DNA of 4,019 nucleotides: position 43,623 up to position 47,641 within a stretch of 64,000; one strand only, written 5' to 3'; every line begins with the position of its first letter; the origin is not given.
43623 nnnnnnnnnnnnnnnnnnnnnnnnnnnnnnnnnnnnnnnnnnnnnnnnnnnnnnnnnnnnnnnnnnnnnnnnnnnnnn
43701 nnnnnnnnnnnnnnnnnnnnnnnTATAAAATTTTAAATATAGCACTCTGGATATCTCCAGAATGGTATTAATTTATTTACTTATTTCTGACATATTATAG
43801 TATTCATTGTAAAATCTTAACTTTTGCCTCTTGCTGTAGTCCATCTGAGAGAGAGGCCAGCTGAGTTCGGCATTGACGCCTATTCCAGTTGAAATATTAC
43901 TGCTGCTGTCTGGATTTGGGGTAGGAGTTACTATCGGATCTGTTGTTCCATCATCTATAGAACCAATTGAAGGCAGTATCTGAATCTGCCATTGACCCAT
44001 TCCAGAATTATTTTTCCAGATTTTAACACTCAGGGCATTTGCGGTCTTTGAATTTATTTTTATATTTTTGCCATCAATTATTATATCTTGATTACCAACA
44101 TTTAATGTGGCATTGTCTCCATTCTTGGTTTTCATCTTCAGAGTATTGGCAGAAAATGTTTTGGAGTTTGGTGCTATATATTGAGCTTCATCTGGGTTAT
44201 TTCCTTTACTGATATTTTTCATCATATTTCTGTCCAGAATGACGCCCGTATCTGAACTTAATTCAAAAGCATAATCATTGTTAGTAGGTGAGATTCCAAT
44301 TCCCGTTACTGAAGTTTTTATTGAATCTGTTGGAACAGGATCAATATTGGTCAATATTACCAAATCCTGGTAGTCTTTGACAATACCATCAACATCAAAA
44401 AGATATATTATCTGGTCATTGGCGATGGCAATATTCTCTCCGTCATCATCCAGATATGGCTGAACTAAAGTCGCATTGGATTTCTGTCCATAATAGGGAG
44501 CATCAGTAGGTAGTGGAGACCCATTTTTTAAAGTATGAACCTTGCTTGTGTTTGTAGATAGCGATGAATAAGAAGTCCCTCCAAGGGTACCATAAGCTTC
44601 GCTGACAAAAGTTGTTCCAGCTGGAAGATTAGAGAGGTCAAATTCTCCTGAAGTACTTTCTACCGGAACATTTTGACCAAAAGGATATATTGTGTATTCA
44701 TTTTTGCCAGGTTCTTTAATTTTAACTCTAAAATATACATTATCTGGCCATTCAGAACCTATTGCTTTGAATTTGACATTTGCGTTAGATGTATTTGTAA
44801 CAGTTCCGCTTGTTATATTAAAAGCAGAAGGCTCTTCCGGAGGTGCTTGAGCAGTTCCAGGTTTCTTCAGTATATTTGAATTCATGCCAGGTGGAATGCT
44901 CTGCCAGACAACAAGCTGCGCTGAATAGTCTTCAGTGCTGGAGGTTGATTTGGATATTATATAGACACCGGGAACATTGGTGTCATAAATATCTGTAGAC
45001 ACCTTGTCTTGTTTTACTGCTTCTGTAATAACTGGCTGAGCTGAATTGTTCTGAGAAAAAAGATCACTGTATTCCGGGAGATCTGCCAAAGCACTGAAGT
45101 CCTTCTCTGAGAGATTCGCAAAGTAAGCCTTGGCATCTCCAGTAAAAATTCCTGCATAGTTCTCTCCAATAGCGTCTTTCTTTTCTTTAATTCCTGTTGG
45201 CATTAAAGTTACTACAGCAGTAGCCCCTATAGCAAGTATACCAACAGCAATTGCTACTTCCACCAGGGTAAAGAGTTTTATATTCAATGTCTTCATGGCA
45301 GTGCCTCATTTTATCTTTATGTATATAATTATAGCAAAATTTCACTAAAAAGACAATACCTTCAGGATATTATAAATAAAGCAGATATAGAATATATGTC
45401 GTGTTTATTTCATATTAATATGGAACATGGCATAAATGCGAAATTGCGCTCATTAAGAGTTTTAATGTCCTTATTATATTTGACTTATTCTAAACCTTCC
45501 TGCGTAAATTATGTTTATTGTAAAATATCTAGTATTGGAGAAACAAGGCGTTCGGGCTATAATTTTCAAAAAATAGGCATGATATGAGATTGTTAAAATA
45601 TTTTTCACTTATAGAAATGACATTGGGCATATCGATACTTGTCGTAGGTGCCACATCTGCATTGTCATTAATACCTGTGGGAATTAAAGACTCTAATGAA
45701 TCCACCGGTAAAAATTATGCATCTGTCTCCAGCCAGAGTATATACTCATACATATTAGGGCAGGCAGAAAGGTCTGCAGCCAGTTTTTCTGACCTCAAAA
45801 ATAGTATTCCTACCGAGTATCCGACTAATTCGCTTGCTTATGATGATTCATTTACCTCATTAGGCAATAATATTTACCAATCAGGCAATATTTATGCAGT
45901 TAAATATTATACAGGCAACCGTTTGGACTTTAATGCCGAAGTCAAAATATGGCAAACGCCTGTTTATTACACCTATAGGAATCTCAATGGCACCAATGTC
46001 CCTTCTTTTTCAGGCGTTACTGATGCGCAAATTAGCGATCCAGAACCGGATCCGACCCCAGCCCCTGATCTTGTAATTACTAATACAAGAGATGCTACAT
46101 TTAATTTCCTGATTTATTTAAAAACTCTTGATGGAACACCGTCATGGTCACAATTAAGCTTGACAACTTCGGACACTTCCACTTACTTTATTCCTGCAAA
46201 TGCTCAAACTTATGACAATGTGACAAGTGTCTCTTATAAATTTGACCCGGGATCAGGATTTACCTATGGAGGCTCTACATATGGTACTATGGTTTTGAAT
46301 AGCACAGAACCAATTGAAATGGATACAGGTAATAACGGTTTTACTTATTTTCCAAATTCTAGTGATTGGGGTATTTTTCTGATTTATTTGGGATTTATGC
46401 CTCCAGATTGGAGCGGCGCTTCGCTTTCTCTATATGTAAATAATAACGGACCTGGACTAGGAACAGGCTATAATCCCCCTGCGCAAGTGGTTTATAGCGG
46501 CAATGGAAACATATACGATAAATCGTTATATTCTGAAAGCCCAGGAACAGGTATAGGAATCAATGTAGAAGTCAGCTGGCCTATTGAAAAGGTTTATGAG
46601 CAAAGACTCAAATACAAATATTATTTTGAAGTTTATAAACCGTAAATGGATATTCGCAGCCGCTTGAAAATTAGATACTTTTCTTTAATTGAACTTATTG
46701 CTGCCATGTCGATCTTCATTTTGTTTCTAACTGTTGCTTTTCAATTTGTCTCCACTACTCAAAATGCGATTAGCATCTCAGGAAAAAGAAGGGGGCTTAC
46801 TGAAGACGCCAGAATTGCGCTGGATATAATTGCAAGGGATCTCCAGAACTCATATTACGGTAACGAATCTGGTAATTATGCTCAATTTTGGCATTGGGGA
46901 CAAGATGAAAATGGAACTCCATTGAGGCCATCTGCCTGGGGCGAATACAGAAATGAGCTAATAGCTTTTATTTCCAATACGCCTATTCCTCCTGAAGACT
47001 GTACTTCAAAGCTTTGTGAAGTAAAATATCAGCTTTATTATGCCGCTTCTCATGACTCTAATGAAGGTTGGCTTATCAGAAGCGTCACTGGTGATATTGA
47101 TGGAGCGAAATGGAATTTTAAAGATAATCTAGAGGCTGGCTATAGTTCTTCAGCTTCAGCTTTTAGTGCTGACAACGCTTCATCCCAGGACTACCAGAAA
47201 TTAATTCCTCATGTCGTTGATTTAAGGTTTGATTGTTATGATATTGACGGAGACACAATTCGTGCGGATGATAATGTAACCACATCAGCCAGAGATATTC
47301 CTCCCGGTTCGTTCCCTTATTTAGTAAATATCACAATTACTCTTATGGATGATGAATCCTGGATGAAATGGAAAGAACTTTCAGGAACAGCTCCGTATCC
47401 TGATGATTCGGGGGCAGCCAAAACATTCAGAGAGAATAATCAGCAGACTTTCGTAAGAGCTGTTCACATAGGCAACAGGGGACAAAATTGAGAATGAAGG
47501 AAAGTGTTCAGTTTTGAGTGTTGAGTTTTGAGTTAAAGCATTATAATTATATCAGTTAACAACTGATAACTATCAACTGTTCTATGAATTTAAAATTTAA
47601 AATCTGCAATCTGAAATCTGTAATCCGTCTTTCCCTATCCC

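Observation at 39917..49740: Mirror-image pair of GspI/J/K-like minor-pseudopilin triads with no assembly machinery in cis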

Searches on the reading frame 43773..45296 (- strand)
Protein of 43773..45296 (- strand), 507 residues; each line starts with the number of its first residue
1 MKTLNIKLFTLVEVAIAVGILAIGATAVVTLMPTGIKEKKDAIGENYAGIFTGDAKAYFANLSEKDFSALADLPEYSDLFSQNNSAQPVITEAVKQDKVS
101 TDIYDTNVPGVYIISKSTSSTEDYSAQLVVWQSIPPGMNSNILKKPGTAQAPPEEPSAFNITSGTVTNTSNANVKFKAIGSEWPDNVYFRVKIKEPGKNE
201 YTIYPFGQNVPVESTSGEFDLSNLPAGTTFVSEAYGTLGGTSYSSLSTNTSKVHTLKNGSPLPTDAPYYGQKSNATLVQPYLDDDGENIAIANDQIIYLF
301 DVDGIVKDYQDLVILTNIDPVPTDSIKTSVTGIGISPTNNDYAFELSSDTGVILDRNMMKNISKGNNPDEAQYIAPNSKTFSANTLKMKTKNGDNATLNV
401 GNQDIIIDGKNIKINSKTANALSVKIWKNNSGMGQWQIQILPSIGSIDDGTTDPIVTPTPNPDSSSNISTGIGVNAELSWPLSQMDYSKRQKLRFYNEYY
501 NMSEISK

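Call 3: search_protein_families(library=pfam, proteins=[window:43773-45296:-], max_evalue=1)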
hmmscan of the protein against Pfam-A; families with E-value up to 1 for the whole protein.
window:43773-45296:- (507 aa): 4 families
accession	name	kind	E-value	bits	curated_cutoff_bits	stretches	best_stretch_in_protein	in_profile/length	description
PF07963.17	N_methyl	-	0.035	14.1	21.2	1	9-28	7-26/27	Prokaryotic N-terminal methylation motif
PF24047.1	Tudor_krimper_1st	-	0.12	13.3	27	0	67-106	21-60/91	Krimper first tudor domain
PF18316.7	S-l_SbsC_C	-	0.15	13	26.6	1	263-304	30-71/86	S-layer protein SbsC C-terminal domain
PF22532.2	WIV_dom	-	0.38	11.1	27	0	369-401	31-63/66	Nonstructural protein, WIV domain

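Call 4: search_protein_families(library=ncbifam, proteins=[window:43773-45296:-], max_evalue=1)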
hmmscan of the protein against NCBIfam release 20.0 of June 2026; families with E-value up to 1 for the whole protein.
window:43773-45296:- (507 aa): 3 families
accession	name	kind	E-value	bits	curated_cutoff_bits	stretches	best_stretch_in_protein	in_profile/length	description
TIGR02598.1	TIGR02598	subfamily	3.5e-05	24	51.4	1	9-38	2-31/151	Verru_Chthon cassette protein B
TIGR02523.1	type_IV_pilV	equivalog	0.047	14.2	52.2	1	9-49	4-44/139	type IV pilus modification protein PilV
TIGR02532.1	IV_pilin_GFxxxE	domain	0.099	12.5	16.3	1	9-28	4-23/24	prepilin-type N-terminal cleavage/methylation domain-containing protein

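Call 79: search_protein_families(library=ncbifam, alignment_id=A6, max_evalue=0.01)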
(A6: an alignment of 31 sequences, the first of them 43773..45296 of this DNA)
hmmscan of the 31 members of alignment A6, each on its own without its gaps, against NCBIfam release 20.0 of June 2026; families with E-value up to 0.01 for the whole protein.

A. member 1, window:43773-45296:- (507 aa): 1 family
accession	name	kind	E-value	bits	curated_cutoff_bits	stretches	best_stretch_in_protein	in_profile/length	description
TIGR02598.1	TIGR02598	subfamily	3.5e-05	24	51.4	1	9-38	2-31/151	Verru_Chthon cassette protein B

B. families by the number of members that match (of 31 scanned): 6 families
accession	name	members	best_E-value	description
TIGR02598.1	TIGR02598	28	1.2e-07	Verru_Chthon cassette protein B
TIGR02523.1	type_IV_pilV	13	9e-07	type IV pilus modification protein PilV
NF047828.1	T3SSXpsI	3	0.0014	type II secretion system protein XpsI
TIGR01707.1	gspI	2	0.00035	type II secretion system minor pseudopilin GspI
NF041013.1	T4P_ComGE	1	0.0044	competence type IV pilus minor pilin ComGE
NF007848.0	PRK10557.1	1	0.0094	prepilin peptidase-dependent protein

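Call 93: search_solved_structures(query=window:43773-45296:-, max_evalue=1)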
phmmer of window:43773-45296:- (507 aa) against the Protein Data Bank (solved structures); distinct sequences matched with E-value up to 1: 0.

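Call 94: search_solved_structures(query=A6, max_evalue=1)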
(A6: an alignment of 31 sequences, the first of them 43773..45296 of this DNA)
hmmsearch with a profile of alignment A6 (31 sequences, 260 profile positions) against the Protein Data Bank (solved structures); distinct sequences matched with E-value up to 1: 3.
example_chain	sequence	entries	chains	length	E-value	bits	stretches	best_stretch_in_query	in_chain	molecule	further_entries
6xxd_A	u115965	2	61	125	0.016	18.2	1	12-123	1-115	PilA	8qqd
9egp_A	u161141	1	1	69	0.47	13.4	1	4-26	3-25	Geopilin domain 1 protein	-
7tgg_A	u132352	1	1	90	0.6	13.1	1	4-26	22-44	Geopilin domain 1 protein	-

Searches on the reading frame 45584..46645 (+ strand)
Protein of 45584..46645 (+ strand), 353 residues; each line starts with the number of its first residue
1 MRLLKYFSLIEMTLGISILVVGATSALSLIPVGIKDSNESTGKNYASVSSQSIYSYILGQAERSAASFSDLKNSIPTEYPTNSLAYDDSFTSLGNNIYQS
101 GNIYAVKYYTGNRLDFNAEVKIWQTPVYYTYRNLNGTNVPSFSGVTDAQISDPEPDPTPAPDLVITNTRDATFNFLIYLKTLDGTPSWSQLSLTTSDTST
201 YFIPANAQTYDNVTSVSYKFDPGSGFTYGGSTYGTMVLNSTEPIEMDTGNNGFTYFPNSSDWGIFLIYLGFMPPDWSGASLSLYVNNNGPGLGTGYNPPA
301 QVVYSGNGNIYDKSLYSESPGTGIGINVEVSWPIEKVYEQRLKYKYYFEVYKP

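Call 3: search_protein_families(library=pfam, proteins=[window:45584-46645:+], max_evalue=1)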
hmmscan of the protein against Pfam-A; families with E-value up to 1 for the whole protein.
window:45584-46645:+ (353 aa): 0 families

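Call 4: search_protein_families(library=ncbifam, proteins=[window:45584-46645:+], max_evalue=1)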
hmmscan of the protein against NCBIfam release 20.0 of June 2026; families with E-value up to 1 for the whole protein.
window:45584-46645:+ (353 aa): 2 families
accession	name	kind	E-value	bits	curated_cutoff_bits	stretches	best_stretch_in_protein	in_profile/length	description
TIGR02598.1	TIGR02598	subfamily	0.065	13.4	51.4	1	7-43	2-38/151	Verru_Chthon cassette protein B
TIGR02532.1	IV_pilin_GFxxxE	domain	0.54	10.2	16.3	0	7-27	4-24/24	prepilin-type N-terminal cleavage/methylation domain-containing protein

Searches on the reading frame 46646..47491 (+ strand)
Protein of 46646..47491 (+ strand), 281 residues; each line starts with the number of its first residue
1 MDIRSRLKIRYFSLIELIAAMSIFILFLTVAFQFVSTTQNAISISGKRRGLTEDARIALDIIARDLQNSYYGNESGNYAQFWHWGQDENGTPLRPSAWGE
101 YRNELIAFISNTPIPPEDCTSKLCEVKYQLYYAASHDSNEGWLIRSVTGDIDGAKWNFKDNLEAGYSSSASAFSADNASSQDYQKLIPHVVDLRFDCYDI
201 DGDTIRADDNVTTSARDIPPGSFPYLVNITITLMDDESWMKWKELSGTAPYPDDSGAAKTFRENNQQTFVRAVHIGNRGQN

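Call 3: search_protein_families(library=pfam, proteins=[window:46646-47491:+], max_evalue=1)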
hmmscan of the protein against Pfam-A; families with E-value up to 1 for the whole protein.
window:46646-47491:+ (281 aa): 0 families

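Call 4: search_protein_families(library=ncbifam, proteins=[window:46646-47491:+], max_evalue=1)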
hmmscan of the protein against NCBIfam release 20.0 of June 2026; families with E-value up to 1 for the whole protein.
window:46646-47491:+ (281 aa): 5 families
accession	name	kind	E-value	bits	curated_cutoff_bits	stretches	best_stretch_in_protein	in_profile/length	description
TIGR02599.1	TIGR02599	subfamily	2.5e-07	30.2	256.5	1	12-71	2-65/361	Verru_Chthon cassette protein C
NF007848.0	PRK10557.1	equivalog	0.0076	15.6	120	1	6-74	7-75/192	prepilin peptidase-dependent protein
TIGR01711.1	gspJ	equivalog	0.022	14.6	64.85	1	12-68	3-59/192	type II secretion system minor pseudopilin GspJ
NF038304.1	EPS_HpsC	equivalog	0.05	13.2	200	1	10-71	21-82/318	hormogonium polysaccharide secretion pseudopilin HpsC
TIGR03516.1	ppisom_GldI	equivalog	0.082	12.2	157.6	0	38-92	32-86/177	gliding motility-associated peptidyl-prolyl isomerase GldI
